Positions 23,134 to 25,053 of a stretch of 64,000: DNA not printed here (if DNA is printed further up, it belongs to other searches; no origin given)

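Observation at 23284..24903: Membrane-anchored degenerate GGDEF domain fused to a C-terminal cupin, a probable catalytically dead c-di-GMP-related sensor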

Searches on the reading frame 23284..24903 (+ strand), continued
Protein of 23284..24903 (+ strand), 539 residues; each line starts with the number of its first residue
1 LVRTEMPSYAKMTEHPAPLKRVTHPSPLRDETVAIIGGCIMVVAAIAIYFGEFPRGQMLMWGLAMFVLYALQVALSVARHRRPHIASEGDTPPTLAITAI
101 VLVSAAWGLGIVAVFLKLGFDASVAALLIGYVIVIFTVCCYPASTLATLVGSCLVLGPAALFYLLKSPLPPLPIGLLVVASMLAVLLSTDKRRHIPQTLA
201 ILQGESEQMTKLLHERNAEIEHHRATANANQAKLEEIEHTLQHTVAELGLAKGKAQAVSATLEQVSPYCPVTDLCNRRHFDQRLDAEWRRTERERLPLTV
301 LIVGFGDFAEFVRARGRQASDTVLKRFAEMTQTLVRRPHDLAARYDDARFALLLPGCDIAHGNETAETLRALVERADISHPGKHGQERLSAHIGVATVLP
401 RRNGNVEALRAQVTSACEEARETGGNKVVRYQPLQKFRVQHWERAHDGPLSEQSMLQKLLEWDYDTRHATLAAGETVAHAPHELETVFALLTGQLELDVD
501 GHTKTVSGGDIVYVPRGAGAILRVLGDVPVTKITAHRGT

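Call 23: fold_search(model_id=the predicted structure, library=pdb)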
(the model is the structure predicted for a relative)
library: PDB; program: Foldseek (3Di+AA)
matches with E <= 10: 1492; with E <= 0.001: 344
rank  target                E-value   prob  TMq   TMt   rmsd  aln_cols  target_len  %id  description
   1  3i5a                  6.0e-14  1.00  0.31  0.50  10.8       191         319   30  Crystal structure of full-length WpsR from Pseudomonas syringae (released 2009-08-18)
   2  3i5c_A                1.2e-13  1.00  0.31  0.82   7.4       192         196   32  Crystal structure of a fusion protein containing the leucine zipper of GCN4 and the GGDEF domain of WspR from Pseudomo (released 2009-08-18)
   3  3i5c_B                1.6e-13  1.00  0.32  0.83   5.3       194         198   32  Crystal structure of a fusion protein containing the leucine zipper of GCN4 and the GGDEF domain of WspR from Pseudomo (released 2009-08-18)
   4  3bre_A                5.8e-13  1.00  0.31  0.50  24.7       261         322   24  Crystal Structure of P.aeruginosa PA3702 (released 2008-04-01)
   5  8wcn_B                8.0e-13  1.00  0.29  0.40  29.5       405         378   18  Cryo-EM structure of PAO1-ImcA with GMPCPP (released 2024-03-13)
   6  3bre_B                1.7e-12  1.00  0.31  0.50  25.3       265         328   24  Crystal Structure of P.aeruginosa PA3702 (released 2008-04-01)
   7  8wcn_A                1.8e-12  1.00  0.29  0.40  31.2       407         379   20  Cryo-EM structure of PAO1-ImcA with GMPCPP (released 2024-03-13)
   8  3i5b_A                5.6e-12  1.00  0.30  0.92   1.6       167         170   34  Crystal structure of the isolated GGDEF domain of WpsR from Pseudomonas aeruginosa (released 2009-08-18)
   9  7e6g_A                6.2e-12  1.00  0.28  0.56  21.4       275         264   20  Crystal structure of diguanylate cyclase SiaD in complex with its activator SiaC from Pseudomonas aeruginosa (released 2021-09-22)
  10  9t28                  7.7e-12  1.00  0.29  0.90   1.9       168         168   33  WspR response regulator with crystallization epitope mutations G306D:G308D (released 2025-12-10)
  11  3i5b_B                1.5e-11  1.00  0.30  0.91   1.5       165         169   34  Crystal structure of the isolated GGDEF domain of WpsR from Pseudomonas aeruginosa (released 2009-08-18)
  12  5euh_A                1.6e-11  1.00  0.29  0.90   3.6       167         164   32  Crystal structure of the c-di-GMP-bound GGDEF domain of P. fluorescens GcbC (released 2015-12-30)
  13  7e6g_B                4.6e-11  1.00  0.28  0.56  23.8       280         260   20  Crystal structure of diguanylate cyclase SiaD in complex with its activator SiaC from Pseudomonas aeruginosa (released 2021-09-22)
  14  3ign                  4.8e-11  1.00  0.29  0.87   3.4       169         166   24  Crystal Structure of the GGDEF domain from Marinobacter aquaeolei diguanylate cyclase complexed with c-di-GMP - Northeas (released 2009-08-11)
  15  6ttr_A                1.0e-10  1.00  0.29  0.77   8.8       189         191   22  Crystal Structure of the coiled coil and GGDEF domain of DgcB from Caulobacter crescentus in complex with c-di-GMP (released 2021-01-13)
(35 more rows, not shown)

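Call 24: search_protein_representatives(alignment_id=A1)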
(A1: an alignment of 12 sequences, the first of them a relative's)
Query: 12 sequences, 531 profile positions. Proteins with E-value up to 0.001 (for the whole library): 361929; up to 1e-10: 167720; up to 1e-30: 8920. The best 150 are listed.
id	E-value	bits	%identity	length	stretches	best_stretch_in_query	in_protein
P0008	7.4e-246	833.5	-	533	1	1-530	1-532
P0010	4.2e-235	798.0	-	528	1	1-530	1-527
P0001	1.2e-208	710.7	-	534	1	1-530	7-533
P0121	6.9e-177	605.9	-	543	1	4-530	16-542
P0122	1.7e-175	601.3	-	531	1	1-530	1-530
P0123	5.0e-170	583.3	-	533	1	3-530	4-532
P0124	1.1e-161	555.8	-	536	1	14-529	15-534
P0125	1.9e-158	545.0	-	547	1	2-530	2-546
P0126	2.7e-156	537.9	-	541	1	14-527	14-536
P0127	9.3e-155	532.9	-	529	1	1-528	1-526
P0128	7.5e-153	526.6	-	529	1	1-520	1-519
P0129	3.9e-152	524.2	-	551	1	17-530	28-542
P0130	2.7e-151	521.4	-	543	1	5-527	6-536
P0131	3.7e-151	521.0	-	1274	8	262-414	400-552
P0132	7.5e-143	493.6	-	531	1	5-530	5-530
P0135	2.3e-129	449.1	-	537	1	13-526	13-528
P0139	8.6e-123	427.4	-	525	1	16-529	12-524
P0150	1.4e-102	360.7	-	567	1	19-528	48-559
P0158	1.8e-87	310.8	-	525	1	7-525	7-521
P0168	3.3e-78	280.3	-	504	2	245-530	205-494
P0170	1.5e-76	274.8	-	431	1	10-425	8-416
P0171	8.0e-75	269.1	-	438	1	6-425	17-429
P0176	3.0e-69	250.7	-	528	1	13-529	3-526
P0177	8.1e-69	249.3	-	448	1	11-426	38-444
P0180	1.9e-67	244.8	-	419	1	6-421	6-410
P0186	9.9e-65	235.8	-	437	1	1-425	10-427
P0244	7.2e-54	199.9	-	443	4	426-527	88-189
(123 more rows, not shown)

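Call 35: search_protein_families(library=pfam, proteins=[P0244, P0168, P0176, P0170, P0150], max_evalue=0.1)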
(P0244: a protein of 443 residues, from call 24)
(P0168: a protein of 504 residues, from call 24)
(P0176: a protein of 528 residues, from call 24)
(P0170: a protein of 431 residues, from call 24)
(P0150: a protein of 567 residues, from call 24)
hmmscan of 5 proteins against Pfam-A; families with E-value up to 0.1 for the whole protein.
P0244 (443 aa): 18 families
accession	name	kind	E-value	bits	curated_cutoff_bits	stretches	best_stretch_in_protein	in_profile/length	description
PF07883.17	Cupin_2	-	1.2e-38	131.1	27.2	4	226-290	3-67/70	Cupin domain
PF12973.13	Cupin_7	-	4e-15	55.9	27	2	190-279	4-87/105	ChrR Cupin-like domain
PF08007.18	JmjC_2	-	6.4e-12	45.6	22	1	252-281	79-108/127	JmjC domain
PF05899.18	Cupin_3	-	1.5e-11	44.3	23.5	1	37-71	27-62/74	EutQ-like cupin domain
PF02311.25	AraC_binding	-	2.8e-10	40.5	21.1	1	224-285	6-67/135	AraC-like ligand binding domain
PF03079.20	ARD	-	9.2e-09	36.1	27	1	233-277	84-133/157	ARD/ARD' family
PF06249.18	EutQ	-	1.6e-08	34.9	21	1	347-389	98-140/152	Ethanolamine utilisation protein EutQ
PF01050.24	MannoseP_isomer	-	1.1e-07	32.5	23.6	1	25-87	40-101/116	Mannose-6-phosphate isomerase C-terminal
PF21621.3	MPI_cupin_dom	-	2e-05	24.9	27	0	247-276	35-64/79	Mannose-6-phosphate isomerase, cupin domain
PF12852.13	Cupin_6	-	0.00043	20.5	26.7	0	9-74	9-75/183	Cupin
PF00190.28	Cupin_1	-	0.0005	20.1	22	0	119-191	35-114/151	Cupin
PF03698.18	UPF0180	-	0.0014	19.2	25.4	0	4-58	10-56/77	Uncharacterised protein family (UPF0180)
PF11699.14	CENP-C_C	-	0.0018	18.9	29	0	236-279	28-71/85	Mif2/CENP-C like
PF14814.11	UB2H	-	0.0029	18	27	0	204-233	4-33/85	Bifunctional transglycosylase second domain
PF14056.11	DUF4250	-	0.0066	16.9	27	0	210-227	35-52/55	Domain of unknown function (DUF4250)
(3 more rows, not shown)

P0168 (504 aa): 8 families
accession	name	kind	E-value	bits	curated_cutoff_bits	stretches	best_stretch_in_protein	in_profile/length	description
PF00990.26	GGDEF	-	4.6e-50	170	23.8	1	219-379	2-161/161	Diguanylate cyclase, GGDEF domain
PF07883.17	Cupin_2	-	3.7e-10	39.8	27.2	1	424-490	2-68/70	Cupin domain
PF12973.13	Cupin_7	-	0.00021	21.5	27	1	410-485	23-94/105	ChrR Cupin-like domain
PF02311.25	AraC_binding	-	0.0011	19.2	21.1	1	422-488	5-71/135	AraC-like ligand binding domain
PF01925.25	TauE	-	0.003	17.7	32.6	1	16-151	68-208/237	Sulfite exporter TauE/SafE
PF11992.13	TgpA_N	-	0.0031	17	30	1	23-183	3-151/333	TgpA N-terminal domain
PF05899.18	Cupin_3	-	0.051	13.7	23.5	0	441-472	26-58/74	EutQ-like cupin domain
PF17853.6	GGDEF_2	-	0.06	14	24.5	0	257-341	30-100/116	GGDEF-like domain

P0176 (528 aa): 3 families
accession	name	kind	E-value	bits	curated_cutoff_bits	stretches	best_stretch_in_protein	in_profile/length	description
PF00990.26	GGDEF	-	3.7e-50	170.3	23.8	1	247-406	2-160/161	Diguanylate cyclase, GGDEF domain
PF07883.17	Cupin_2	-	6.2e-05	23.1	27.2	1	461-521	6-66/70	Cupin domain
PF01925.25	TauE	-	0.087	12.9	32.6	0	16-179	68-237/237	Sulfite exporter TauE/SafE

P0170 (431 aa): 2 families
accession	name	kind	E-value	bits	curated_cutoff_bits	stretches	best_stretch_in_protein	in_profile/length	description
PF00990.26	GGDEF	-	2.7e-52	177.2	23.8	1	250-410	2-161/161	Diguanylate cyclase, GGDEF domain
PF17853.6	GGDEF_2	-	0.045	14.4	24.5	0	303-358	34-86/116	GGDEF-like domain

P0150 (567 aa): 14 families
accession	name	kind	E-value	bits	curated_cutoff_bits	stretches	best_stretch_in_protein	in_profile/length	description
PF00990.26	GGDEF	-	1.7e-30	106.3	23.8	1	289-450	2-161/161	Diguanylate cyclase, GGDEF domain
PF05899.18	Cupin_3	-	5.9e-07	29.5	23.5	1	512-548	30-67/74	EutQ-like cupin domain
PF17853.6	GGDEF_2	-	0.00024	21.7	24.5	1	314-430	17-105/116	GGDEF-like domain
PF07883.17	Cupin_2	-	0.00028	21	27.2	1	511-541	22-52/70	Cupin domain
PF06009.19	Laminin_II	-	0.0029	18.1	33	0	231-286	15-70/138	Laminin Domain II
PF06818.20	Fez1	-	0.011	16.7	34.4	1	222-298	40-117/199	Fez1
PF11559.13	ADIP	-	0.011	16.3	34.3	1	220-287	60-127/151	Afadin- and alpha -actinin-Binding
PF10241.14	KxDL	-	0.015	16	27.2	1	218-286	11-80/86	Uncharacterized conserved protein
PF15619.11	Lebercilin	-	0.02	14.9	34.3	1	230-294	57-121/193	Ciliary protein causing Leber congenital amaurosis disease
PF06249.18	EutQ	-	0.025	14.8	21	1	505-545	93-133/152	Ethanolamine utilisation protein EutQ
PF00038.26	Filament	-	0.049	13.7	40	1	232-287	195-250/313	Intermediate filament protein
PF16740.10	SKA2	-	0.051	13.8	30.1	1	222-299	33-108/110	Spindle and kinetochore-associated protein 2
PF09843.14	DUF2070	-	0.057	12.2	30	1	52-223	14-180/561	Predicted membrane protein (DUF2070)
PF20464.3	MmeI_N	-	0.069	13.9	27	0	273-356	77-144/181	MmeI, N-terminal domain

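Call 50: find_encoding_contigs(protein=P0168, flank=5000, max_places=2)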
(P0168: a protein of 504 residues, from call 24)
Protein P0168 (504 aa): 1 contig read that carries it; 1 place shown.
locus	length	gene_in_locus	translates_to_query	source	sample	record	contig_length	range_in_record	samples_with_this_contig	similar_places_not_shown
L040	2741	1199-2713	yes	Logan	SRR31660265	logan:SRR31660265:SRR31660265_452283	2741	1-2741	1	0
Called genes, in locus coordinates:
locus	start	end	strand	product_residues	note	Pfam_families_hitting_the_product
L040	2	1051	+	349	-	?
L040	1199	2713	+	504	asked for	PF00990:GGDEF, PF07883:Cupin_2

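Call 51: find_encoding_contigs(protein=P0176, flank=5000, max_places=2)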
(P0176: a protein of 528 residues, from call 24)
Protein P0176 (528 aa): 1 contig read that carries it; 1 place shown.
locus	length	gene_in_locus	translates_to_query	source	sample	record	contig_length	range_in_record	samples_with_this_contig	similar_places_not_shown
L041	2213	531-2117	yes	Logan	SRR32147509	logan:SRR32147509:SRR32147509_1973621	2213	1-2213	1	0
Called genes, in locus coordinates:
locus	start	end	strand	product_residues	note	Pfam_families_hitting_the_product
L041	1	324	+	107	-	?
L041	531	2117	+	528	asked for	PF00990:GGDEF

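Call 52: find_encoding_contigs(protein=P0150, flank=5000, max_places=2)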
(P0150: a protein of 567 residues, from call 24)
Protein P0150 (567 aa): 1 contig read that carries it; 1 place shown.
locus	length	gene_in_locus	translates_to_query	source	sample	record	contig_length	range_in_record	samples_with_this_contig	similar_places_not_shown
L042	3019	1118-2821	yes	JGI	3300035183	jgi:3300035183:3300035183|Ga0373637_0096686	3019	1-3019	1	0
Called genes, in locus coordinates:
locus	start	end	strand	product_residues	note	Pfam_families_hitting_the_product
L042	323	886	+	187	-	PF00994:MoCF_biosynth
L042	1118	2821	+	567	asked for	PF00990:GGDEF, PF05899:Cupin_3 (weak)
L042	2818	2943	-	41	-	-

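Call 53: find_encoding_contigs(protein=P0158, flank=5000, max_places=2)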
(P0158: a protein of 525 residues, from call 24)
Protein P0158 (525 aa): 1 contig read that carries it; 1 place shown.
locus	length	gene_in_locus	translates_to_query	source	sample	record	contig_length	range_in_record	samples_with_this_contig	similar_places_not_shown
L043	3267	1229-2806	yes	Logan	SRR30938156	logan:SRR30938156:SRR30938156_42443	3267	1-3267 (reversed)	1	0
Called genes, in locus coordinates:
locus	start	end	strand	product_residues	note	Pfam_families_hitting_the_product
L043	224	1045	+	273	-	PF00149:Metallophos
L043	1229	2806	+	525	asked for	PF00990:GGDEF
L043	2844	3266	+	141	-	?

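Call 64: search_protein_families(library=ncbifam, proteins=[P0244], max_evalue=0.01)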
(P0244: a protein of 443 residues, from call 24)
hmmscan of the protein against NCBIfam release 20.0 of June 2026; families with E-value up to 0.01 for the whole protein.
P0244 (443 aa): 11 families
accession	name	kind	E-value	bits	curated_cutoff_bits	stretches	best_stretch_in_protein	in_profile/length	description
NF050094.1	BetDgalsidMYCTU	equivalog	2.4e-10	40.6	175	0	123-175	41-93/113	beta-D-galactosidase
NF049940.1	MandnitrLy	equivalog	3.7e-10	39.7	140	0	207-277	21-92/130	(R)-mandelonitrile lyase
NF007408.0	PRK09943.1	equivalog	2.5e-06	27.2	211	0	120-184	109-174/185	HTH-type transcriptional regulator PuuR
NF007633.0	PRK10296.1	equivalog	2.9e-06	27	264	0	236-278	39-81/280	transcriptional regulator ChbR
NF051881.1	StressantisigmaChrR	equivalog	1e-05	25.3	300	0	229-299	129-195/209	cadmium/peroxide/UV radiation responsive anti-sigma factor ChrR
TIGR03404.1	bicupin_oxalic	subfamily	5.1e-05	22.5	254.2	0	192-289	38-140/367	bicupin, oxalate decarboxylase family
NF012001.0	PRK15457.1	equivalog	0.00014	21.7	193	0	243-274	177-208/233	ethanolamine utilization acetate kinase EutQ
TIGR02272.1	gentisate_1_2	equivalog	0.00037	19.5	442.1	0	226-292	87-154/336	gentisate 1,2-dioxygenase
TIGR01479.1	GMP_PMI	equivalog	0.00073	18.4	372.95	0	27-85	389-446/467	mannose-1-phosphate guanylyltransferase/mannose-6-phosphate isomerase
TIGR02451.1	anti_sig_ChrR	subfamily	0.0057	16.5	124.5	0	230-290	137-193/216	ChrR family anti-sigma-E factor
NF008376.0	PRK11171.1-5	equivalog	0.01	15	338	0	110-182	58-134/278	(S)-ureidoglycine aminohydrolase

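Call 69: find_encoding_contigs(protein=P0121, flank=4000, max_places=2)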
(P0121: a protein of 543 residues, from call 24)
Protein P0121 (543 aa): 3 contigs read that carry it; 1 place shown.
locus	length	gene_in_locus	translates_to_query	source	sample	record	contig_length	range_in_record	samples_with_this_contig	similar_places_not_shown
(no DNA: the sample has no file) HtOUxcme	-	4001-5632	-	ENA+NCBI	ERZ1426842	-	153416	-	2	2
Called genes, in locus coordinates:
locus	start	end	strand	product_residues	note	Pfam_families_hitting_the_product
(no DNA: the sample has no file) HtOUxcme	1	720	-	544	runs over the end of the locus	PF00501:AMP-binding, PF13193:AMP-binding_C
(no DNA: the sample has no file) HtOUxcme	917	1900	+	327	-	PF01979:Amidohydro_1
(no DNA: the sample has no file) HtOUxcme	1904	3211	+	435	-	PF00202:Aminotran_3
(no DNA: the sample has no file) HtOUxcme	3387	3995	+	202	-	PF11161:DUF2944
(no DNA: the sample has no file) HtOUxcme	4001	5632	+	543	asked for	PF00990:GGDEF, PF07883:Cupin_2 (weak)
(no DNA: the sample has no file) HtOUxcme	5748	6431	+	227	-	PF01346:FKBP_N, PF00254:FKBP_C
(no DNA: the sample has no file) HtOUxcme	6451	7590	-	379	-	PF01612:DNA_pol_A_exo1, PF00570:HRDC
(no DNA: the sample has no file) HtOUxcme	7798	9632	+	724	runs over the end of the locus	PF17804:TSP_NTD, PF00595:PDZ, PF03572:Peptidase_S41, PF11818:DUF3340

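Call 70: find_encoding_contigs(protein=P0135, flank=4000, max_places=2)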
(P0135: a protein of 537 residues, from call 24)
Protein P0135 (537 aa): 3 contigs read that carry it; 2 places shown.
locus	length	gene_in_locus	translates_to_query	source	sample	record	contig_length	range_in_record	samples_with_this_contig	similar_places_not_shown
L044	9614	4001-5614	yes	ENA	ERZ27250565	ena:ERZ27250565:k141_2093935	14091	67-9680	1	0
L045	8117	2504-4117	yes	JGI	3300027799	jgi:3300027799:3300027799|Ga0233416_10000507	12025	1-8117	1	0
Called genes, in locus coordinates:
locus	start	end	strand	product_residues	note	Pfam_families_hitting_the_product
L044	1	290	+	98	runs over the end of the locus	PF05402:PqqD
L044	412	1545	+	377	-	PF04055:Radical_SAM, PF13186:SPASM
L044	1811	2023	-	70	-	-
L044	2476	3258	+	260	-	PF01734:Patatin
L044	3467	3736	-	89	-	-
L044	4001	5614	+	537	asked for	PF00990:GGDEF, PF07883:Cupin_2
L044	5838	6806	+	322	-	PF00005:ABC_tran, PF13304:AAA_21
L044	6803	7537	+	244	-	PF01061:ABC2_membrane (weak), PF12679:ABC2_membrane_2, PF12698:ABC2_membrane_3 (faint), PF12730:ABC2_membrane_4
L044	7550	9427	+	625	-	PF23357:DUF7088, PF09822:ABC_transp_aux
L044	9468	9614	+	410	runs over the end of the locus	PF14238:DUF4340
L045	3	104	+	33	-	?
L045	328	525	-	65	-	-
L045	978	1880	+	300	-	PF01734:Patatin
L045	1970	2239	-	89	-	-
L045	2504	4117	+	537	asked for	PF00990:GGDEF, PF07883:Cupin_2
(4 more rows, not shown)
